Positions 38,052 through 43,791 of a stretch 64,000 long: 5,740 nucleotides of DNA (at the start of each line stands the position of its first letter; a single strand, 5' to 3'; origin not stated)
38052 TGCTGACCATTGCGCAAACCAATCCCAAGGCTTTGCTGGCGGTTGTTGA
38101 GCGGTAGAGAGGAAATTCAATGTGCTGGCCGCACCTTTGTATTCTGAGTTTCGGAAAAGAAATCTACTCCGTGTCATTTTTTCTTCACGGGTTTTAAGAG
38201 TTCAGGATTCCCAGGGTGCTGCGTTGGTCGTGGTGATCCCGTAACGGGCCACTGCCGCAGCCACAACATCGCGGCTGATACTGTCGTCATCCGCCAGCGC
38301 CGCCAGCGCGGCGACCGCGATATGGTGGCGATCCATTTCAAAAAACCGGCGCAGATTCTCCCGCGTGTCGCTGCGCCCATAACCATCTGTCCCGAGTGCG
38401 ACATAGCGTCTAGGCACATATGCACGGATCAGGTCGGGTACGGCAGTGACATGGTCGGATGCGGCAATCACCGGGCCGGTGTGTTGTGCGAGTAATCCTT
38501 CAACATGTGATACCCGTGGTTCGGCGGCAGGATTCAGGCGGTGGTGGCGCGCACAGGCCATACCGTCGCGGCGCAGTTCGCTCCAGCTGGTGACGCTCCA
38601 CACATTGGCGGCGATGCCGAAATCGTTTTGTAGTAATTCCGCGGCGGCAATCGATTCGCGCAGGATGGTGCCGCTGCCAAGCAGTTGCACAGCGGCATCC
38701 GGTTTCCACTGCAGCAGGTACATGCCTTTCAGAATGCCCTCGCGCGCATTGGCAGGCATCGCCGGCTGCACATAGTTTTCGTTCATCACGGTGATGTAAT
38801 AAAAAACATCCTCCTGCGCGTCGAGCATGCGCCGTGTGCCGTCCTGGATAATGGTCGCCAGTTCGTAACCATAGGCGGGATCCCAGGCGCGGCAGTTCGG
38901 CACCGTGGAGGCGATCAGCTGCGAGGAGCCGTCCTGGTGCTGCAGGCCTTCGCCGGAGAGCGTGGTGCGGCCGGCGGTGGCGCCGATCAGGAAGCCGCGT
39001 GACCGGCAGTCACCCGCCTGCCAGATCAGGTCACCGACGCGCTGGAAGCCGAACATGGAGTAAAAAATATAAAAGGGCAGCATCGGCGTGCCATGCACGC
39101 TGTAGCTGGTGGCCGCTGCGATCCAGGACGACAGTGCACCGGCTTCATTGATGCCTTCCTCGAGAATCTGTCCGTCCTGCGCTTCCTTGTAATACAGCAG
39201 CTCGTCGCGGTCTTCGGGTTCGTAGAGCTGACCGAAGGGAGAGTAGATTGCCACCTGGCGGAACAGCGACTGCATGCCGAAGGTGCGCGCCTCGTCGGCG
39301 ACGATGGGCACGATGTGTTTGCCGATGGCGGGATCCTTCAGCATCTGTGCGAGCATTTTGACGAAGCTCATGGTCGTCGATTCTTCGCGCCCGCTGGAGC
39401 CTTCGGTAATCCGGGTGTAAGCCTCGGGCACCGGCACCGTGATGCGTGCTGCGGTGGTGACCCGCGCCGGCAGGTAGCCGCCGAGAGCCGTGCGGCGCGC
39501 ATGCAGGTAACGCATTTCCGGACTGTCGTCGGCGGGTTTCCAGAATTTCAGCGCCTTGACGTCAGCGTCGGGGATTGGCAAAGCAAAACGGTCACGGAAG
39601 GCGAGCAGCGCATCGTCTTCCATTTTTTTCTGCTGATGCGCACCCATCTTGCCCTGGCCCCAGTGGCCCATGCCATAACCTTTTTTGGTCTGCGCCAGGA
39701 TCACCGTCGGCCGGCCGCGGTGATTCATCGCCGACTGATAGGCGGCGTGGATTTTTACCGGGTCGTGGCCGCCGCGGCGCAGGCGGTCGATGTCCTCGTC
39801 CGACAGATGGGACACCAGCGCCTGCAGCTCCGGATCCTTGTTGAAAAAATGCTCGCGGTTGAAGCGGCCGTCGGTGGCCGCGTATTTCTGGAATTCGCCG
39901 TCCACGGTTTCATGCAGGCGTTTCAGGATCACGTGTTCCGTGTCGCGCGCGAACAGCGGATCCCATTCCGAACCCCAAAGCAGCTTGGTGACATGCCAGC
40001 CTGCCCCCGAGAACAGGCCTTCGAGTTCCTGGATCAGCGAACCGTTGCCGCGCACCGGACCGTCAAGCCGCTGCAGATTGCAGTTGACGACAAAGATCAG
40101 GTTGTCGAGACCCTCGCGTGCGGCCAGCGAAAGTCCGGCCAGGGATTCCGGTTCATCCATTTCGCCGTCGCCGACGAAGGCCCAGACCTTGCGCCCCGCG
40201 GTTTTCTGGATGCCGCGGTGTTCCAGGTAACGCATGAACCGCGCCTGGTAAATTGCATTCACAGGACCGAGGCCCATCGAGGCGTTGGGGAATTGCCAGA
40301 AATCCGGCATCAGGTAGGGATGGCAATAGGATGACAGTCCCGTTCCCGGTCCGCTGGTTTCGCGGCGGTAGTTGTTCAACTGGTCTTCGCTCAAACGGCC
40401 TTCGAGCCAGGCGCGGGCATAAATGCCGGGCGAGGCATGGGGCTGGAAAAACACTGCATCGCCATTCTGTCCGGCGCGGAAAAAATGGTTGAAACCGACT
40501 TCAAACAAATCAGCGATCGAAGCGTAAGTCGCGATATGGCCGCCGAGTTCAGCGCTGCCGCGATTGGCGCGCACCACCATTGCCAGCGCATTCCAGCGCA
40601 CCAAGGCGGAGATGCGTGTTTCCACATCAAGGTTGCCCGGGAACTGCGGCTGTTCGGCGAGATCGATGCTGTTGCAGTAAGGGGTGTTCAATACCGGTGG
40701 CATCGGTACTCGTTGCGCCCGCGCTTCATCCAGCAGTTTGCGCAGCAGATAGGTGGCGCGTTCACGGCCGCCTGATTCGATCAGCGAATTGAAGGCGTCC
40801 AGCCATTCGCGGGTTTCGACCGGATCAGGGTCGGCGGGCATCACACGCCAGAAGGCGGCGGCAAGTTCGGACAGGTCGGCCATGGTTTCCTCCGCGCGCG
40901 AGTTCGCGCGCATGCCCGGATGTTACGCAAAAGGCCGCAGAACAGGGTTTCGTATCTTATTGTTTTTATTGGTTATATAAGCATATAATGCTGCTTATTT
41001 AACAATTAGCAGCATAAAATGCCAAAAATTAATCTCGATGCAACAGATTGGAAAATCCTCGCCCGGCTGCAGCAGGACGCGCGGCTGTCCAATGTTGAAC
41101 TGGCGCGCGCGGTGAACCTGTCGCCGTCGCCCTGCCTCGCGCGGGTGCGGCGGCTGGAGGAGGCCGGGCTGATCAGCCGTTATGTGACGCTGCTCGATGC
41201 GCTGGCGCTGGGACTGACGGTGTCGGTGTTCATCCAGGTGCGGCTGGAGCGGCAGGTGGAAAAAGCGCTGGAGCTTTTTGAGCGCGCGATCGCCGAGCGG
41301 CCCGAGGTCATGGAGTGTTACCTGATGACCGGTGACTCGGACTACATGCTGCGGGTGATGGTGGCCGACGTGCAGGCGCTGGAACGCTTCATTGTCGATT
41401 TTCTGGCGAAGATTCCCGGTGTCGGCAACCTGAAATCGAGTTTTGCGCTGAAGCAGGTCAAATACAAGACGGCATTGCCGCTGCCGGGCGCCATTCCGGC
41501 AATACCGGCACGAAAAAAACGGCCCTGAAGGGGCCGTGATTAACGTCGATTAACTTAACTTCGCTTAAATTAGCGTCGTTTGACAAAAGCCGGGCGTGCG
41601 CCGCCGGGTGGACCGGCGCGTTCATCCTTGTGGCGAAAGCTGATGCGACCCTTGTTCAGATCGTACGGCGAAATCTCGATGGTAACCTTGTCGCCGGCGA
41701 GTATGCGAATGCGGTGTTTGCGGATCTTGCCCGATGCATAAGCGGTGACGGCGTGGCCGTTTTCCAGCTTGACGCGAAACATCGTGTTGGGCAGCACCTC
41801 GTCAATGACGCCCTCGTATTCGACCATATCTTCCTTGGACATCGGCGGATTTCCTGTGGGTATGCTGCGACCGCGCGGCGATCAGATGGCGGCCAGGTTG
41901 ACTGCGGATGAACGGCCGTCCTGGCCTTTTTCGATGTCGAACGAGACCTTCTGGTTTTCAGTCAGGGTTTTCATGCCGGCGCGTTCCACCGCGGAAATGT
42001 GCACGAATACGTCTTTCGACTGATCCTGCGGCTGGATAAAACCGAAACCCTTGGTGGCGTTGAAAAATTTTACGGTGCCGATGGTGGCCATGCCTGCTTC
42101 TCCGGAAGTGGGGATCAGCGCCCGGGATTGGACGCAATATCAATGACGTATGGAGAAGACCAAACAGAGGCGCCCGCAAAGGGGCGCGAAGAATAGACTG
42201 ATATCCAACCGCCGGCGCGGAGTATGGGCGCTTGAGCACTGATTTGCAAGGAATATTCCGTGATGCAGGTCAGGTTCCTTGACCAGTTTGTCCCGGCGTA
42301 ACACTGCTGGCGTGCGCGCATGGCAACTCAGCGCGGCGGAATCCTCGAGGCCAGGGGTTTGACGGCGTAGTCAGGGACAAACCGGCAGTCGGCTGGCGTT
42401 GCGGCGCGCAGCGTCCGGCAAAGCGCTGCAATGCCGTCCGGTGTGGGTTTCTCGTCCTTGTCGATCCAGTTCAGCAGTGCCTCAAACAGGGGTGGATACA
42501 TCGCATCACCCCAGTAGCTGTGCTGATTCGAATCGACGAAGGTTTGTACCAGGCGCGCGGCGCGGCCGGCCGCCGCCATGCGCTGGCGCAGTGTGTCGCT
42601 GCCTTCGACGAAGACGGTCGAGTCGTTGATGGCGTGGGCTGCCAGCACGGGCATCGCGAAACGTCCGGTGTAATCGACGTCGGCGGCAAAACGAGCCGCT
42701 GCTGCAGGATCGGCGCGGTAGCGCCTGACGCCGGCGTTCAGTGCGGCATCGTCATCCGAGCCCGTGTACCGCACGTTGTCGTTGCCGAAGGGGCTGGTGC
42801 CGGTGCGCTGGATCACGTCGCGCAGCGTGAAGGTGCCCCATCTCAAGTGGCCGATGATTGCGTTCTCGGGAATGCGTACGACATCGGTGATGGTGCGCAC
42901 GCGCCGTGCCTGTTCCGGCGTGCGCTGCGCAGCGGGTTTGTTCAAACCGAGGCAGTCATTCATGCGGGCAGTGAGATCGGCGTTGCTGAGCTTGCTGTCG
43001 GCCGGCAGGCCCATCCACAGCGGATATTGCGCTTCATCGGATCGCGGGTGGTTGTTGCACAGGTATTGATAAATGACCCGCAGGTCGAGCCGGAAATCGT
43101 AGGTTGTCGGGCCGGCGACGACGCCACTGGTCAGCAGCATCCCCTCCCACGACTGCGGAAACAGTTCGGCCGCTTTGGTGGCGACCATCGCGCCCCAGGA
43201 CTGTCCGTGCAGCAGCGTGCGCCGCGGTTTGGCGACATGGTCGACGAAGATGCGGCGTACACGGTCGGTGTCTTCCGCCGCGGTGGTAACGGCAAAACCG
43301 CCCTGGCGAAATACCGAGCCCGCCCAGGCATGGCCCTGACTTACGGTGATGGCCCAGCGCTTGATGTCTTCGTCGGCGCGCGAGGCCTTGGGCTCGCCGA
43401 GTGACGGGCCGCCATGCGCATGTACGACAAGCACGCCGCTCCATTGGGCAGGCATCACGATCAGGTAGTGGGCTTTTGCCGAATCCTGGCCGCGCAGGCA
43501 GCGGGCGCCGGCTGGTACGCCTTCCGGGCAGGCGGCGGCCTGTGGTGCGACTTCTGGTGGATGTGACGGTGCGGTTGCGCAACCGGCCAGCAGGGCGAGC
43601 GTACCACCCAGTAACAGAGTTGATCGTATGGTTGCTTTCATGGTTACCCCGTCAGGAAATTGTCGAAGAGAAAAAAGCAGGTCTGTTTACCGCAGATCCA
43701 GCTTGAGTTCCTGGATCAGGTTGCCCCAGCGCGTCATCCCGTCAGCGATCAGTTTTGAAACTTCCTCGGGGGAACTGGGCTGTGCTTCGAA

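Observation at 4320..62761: Recurrent AT-rich box of about 20 bp, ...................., with at least 11 copies in a 64% GC window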

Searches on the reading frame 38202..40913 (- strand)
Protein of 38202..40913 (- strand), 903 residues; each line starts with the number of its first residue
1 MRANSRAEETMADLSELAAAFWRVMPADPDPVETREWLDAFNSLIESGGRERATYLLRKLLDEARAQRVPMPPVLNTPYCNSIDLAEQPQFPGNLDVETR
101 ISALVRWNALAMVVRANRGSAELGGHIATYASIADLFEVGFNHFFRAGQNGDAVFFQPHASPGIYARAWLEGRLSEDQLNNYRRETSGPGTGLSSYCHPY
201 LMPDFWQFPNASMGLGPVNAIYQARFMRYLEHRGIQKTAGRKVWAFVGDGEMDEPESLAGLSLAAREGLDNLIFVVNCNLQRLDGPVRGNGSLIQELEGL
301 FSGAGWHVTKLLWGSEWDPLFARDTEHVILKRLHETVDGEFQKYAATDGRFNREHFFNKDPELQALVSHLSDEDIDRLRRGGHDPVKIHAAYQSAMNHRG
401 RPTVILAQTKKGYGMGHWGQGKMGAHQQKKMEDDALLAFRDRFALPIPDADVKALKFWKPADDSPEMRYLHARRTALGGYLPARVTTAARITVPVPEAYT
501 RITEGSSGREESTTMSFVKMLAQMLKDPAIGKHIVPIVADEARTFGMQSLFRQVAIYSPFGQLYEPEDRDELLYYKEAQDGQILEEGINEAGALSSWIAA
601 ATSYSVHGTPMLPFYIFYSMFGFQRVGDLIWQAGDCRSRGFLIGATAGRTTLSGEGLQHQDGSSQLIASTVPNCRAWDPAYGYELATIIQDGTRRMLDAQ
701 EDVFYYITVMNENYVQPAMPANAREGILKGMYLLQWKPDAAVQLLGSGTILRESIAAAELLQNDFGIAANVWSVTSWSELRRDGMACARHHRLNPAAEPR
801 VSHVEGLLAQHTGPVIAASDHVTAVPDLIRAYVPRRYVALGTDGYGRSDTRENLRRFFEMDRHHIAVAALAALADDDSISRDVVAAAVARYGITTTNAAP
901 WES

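Call 9: find_encoding_contigs(protein=window:38202-40913:-, flank=10000, max_places=10)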
Protein window:38202-40913:- (903 aa): no gene with exactly this product is on record in the collection.

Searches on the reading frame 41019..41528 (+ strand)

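Call 21: search_protein_families(library=pfam, proteins=[window:41019-41528:+])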
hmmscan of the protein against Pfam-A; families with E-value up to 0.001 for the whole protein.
window:41019-41528:+ (169 aa): 4 families
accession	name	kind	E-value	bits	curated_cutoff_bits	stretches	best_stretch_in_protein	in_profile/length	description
PF01037.27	AsnC_trans_reg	-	7.1e-25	87.2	25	1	72-146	1-73/73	Lrp/AsnC ligand binding domain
PF13412.12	HTH_24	-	3.1e-20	71.9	21.9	1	6-52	1-47/48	Winged helix-turn-helix DNA-binding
PF13404.12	HTH_AsnC-type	-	1e-18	67.3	27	1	6-47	1-42/42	AsnC-type helix-turn-helix domain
PF01047.28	MarR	-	1e-06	29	24.6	1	8-55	3-50/59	MarR family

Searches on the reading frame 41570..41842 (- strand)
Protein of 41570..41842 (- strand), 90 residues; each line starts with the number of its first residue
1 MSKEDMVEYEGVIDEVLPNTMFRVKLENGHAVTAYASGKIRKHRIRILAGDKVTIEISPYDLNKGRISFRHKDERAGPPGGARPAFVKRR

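Call 29: search_protein_families(library=pfam, proteins=[window:41570-41842:-])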
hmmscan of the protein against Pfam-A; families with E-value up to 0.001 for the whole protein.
window:41570-41842:- (90 aa): 2 families
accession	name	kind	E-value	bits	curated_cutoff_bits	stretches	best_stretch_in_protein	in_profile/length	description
PF01176.25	eIF-1a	-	8.2e-24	83.5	30.2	1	8-70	2-64/64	Translation initiation factor 1A / IF-1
PF16745.11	RsgA_N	-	0.00029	21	27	1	22-57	12-46/54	RsgA N-terminal domain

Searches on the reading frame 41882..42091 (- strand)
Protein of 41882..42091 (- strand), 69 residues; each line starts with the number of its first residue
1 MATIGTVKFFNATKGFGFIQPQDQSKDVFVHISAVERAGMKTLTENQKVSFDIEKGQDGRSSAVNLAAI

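Call 29: search_protein_families(library=pfam, proteins=[window:41882-42091:-])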
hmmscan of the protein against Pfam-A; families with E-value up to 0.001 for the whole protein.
window:41882-42091:- (69 aa): 2 families
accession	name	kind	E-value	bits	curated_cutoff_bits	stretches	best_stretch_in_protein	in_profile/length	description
PF00313.28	CSD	-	1.1e-24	86.5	27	1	5-66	3-63/66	'Cold-shock' DNA-binding domain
PF08206.17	OB_RNB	-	0.00028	21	24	1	13-37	7-31/58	Ribonuclease B OB domain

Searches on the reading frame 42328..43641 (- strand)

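Call 29: search_protein_families(library=pfam, proteins=[window:42328-43641:-])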
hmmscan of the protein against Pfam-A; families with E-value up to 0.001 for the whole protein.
window:42328-43641:- (437 aa): 1 family
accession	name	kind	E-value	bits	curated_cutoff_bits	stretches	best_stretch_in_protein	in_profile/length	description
PF12146.15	Hydrolase_4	-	0.00035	20.4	27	0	132-200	65-136/239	Serine aminopeptidase, S33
